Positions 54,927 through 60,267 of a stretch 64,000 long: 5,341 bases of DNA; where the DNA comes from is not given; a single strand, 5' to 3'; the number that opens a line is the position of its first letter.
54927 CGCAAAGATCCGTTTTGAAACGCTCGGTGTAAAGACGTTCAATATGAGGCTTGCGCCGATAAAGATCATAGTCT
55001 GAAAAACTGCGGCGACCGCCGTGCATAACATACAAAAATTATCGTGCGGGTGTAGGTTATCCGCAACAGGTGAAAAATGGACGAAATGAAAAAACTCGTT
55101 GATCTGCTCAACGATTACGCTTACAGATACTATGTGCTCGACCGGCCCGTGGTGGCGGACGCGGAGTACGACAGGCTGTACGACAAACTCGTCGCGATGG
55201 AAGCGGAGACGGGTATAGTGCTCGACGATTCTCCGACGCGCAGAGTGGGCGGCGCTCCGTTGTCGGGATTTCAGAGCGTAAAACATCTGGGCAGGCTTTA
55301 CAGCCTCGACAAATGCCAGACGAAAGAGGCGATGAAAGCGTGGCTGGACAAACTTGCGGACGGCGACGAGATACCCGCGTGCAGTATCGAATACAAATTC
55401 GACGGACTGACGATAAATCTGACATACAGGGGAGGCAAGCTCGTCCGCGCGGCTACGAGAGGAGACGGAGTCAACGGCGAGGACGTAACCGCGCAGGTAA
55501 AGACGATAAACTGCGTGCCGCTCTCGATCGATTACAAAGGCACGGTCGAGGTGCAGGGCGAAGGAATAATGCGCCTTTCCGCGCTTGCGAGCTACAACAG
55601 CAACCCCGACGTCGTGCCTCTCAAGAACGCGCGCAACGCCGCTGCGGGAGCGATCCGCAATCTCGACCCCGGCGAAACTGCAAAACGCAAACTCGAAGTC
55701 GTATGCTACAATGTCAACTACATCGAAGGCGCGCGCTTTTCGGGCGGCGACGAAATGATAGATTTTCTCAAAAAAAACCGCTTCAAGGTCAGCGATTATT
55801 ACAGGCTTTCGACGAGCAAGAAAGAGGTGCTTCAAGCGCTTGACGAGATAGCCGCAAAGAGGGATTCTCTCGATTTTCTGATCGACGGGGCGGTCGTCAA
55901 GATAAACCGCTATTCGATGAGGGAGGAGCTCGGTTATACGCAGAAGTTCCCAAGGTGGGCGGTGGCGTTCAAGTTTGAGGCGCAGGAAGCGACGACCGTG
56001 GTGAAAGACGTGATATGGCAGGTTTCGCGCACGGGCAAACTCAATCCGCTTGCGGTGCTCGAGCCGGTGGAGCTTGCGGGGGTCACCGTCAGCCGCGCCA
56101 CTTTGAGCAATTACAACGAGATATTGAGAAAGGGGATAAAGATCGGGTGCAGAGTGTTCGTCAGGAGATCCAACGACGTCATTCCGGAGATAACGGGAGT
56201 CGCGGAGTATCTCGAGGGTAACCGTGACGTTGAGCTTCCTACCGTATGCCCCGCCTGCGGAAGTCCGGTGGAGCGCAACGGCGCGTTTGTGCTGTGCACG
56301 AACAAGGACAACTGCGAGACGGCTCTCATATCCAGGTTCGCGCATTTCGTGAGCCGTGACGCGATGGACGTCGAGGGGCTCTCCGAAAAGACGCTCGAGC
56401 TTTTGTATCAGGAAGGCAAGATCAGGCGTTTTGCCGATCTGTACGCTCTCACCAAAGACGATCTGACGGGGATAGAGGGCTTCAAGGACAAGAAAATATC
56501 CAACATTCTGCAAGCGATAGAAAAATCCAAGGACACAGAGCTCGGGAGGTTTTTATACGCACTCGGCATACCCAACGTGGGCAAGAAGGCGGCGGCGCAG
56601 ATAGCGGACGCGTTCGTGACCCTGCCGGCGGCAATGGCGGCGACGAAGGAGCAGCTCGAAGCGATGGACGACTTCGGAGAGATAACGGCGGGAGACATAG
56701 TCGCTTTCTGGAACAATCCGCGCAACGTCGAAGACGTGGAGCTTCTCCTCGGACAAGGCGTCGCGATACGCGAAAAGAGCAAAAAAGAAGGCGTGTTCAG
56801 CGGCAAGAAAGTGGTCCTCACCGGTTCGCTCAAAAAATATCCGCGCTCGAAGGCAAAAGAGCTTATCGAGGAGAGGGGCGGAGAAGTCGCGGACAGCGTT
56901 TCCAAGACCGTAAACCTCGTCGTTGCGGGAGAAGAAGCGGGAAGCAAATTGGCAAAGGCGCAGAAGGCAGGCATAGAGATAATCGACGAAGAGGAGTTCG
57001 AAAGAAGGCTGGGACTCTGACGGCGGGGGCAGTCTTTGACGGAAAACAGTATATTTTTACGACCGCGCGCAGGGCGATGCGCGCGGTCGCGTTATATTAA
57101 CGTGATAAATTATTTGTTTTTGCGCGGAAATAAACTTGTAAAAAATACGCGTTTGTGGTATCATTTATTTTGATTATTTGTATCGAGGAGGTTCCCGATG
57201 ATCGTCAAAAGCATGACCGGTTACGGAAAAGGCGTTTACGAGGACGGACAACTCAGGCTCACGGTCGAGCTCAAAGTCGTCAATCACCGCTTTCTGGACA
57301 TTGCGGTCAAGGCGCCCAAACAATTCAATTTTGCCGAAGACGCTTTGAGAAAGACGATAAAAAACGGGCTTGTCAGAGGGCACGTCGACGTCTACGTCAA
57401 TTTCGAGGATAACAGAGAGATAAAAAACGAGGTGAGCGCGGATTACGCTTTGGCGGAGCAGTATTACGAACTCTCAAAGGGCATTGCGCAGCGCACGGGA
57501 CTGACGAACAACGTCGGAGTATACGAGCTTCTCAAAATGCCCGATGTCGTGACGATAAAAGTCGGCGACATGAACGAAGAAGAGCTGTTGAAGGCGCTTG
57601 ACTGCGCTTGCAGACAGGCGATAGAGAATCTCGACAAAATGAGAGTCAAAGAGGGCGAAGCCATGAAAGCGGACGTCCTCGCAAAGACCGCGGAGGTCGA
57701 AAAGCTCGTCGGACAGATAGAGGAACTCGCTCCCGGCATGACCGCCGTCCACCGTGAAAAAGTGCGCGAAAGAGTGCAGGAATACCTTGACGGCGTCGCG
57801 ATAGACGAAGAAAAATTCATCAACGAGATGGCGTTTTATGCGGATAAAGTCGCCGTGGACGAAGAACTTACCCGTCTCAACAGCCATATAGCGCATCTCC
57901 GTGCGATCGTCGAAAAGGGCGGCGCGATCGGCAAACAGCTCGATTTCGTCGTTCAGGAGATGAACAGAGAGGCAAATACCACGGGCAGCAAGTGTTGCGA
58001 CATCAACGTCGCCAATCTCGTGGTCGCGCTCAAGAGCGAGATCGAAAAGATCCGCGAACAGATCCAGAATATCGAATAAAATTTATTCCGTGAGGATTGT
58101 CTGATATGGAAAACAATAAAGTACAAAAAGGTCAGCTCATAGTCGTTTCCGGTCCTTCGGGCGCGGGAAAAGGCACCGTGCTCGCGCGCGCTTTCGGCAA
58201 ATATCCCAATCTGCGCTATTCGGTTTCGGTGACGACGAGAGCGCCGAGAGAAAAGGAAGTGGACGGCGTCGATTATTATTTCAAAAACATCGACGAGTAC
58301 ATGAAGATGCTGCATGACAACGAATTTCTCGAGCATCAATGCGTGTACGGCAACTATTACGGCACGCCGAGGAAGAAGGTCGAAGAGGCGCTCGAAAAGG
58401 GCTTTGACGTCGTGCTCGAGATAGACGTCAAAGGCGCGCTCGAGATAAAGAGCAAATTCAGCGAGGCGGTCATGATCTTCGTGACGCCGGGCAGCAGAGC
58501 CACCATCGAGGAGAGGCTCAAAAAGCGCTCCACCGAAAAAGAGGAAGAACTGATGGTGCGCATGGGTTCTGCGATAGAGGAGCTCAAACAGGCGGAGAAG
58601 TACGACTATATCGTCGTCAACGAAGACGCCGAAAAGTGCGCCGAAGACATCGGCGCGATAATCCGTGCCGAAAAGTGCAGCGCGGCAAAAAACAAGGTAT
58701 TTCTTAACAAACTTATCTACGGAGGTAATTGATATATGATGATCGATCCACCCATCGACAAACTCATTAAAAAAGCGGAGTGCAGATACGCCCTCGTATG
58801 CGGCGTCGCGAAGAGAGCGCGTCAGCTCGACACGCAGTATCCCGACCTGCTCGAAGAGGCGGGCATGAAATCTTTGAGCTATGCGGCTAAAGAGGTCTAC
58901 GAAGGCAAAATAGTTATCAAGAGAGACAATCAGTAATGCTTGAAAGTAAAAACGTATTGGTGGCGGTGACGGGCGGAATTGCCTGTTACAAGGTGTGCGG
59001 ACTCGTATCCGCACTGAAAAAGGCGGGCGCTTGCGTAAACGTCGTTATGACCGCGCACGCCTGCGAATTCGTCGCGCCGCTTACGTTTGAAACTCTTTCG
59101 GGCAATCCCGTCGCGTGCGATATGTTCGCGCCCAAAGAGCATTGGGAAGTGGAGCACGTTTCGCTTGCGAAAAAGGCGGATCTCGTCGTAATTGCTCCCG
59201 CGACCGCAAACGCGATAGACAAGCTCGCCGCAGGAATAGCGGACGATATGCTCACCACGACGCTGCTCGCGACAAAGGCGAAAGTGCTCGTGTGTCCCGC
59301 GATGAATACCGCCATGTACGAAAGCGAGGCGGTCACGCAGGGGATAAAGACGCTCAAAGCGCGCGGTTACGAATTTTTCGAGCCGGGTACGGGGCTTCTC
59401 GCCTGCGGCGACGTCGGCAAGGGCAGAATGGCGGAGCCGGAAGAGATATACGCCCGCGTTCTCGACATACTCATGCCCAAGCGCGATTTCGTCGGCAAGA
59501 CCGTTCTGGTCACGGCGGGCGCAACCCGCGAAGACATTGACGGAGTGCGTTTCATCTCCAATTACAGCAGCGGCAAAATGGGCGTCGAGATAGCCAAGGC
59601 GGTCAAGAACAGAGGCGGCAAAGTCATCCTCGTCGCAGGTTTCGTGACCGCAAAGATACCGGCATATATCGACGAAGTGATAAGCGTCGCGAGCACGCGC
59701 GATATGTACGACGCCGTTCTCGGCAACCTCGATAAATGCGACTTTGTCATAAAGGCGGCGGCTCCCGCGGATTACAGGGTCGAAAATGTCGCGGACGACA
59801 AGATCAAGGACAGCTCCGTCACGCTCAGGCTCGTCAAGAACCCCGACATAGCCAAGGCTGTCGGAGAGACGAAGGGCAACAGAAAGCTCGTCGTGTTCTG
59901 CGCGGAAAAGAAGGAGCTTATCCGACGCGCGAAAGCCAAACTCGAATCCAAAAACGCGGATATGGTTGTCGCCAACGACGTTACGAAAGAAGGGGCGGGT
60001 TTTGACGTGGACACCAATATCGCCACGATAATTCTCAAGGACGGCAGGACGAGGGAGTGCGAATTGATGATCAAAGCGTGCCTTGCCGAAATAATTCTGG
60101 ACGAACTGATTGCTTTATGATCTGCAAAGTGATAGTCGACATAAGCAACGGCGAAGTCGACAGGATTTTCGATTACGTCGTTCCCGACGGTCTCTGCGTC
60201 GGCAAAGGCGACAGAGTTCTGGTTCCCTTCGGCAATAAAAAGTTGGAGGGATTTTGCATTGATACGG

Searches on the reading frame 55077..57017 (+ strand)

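Call 19: search_protein_families(library=pfam, proteins=[window:55077-57017:+], max_evalue=0.00001)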
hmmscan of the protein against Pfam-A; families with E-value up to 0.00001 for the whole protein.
window:55077-57017:+ (647 aa): 7 families
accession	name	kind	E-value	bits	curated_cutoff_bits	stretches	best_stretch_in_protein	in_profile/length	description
PF01653.23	DNA_ligase_aden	-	1.8e-71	241.1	27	1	63-303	2-253/253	NAD-dependent DNA ligase adenylation domain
PF03120.22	DNA_ligase_OB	-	9.8e-28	96.3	32.9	1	306-377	1-72/79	NAD-dependent DNA ligase OB-fold domain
PF00533.33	BRCT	-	2.8e-16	59.9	21.3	1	570-642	2-75/78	BRCA1 C Terminus (BRCT) domain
PF12826.13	HHH_2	-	7.8e-15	55.2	27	1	491-551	1-61/64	Helix-hairpin-helix motif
PF14520.12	HHH_5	-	3.5e-12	47.1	27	0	492-545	1-55/57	Helix-hairpin-helix domain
PF16589.12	BRCT_2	-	1.9e-07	31.7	27.3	1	573-639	2-68/86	BRCT domain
PF12738.14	PTCB-BRCT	-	6.7e-07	29.7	22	1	579-636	3-59/63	twin BRCT domain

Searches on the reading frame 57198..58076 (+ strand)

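Call 19: search_protein_families(library=pfam, proteins=[window:57198-58076:+], max_evalue=0.00001)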
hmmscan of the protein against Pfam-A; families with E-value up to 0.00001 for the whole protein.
window:57198-58076:+ (293 aa): 2 families
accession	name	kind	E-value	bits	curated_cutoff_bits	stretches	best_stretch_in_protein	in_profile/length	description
PF03755.18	YicC-like_N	-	7.7e-43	147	25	1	3-157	1-155/156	Endoribonuclease YicC-like, N-terminal region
PF08340.16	YicC-like_C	-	1e-42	145.5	27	1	174-293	1-120/120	Endoribonuclease YicC-like, C-terminal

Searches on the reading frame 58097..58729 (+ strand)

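Call 73: search_protein_families(library=pfam, proteins=[window:58097-58729:+], max_evalue=0.00001)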
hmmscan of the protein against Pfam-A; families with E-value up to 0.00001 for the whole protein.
window:58097-58729:+ (211 aa): 1 family
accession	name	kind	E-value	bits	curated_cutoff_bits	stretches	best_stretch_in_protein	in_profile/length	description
PF00625.27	Guanylate_kin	-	1e-42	146.3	25.2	1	12-191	2-181/182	Guanylate kinase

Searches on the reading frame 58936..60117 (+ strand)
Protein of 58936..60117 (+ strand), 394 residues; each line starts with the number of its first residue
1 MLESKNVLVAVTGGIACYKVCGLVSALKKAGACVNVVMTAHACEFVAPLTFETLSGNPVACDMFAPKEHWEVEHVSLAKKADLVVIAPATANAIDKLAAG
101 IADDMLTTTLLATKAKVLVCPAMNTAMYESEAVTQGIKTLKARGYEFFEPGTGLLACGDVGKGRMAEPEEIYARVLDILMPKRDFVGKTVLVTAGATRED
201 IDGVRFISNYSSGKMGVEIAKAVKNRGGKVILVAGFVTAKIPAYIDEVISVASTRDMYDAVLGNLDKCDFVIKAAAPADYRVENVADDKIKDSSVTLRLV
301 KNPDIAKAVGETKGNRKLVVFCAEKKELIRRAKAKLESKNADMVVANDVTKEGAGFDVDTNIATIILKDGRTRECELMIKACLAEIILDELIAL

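Call 19: search_protein_families(library=pfam, proteins=[window:58936-60117:+], max_evalue=0.00001)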
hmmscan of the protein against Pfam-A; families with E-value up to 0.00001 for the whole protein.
window:58936-60117:+ (394 aa): 2 families
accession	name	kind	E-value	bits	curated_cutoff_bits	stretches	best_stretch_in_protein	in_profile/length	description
PF04127.22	DFP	-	1.2e-60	205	22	1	187-366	3-186/186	DNA/pantothenate metabolism flavoprotein C-terminal domain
PF02441.25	Flavoprotein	-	2.3e-32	112.3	22.7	1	5-178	1-161/162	Flavoprotein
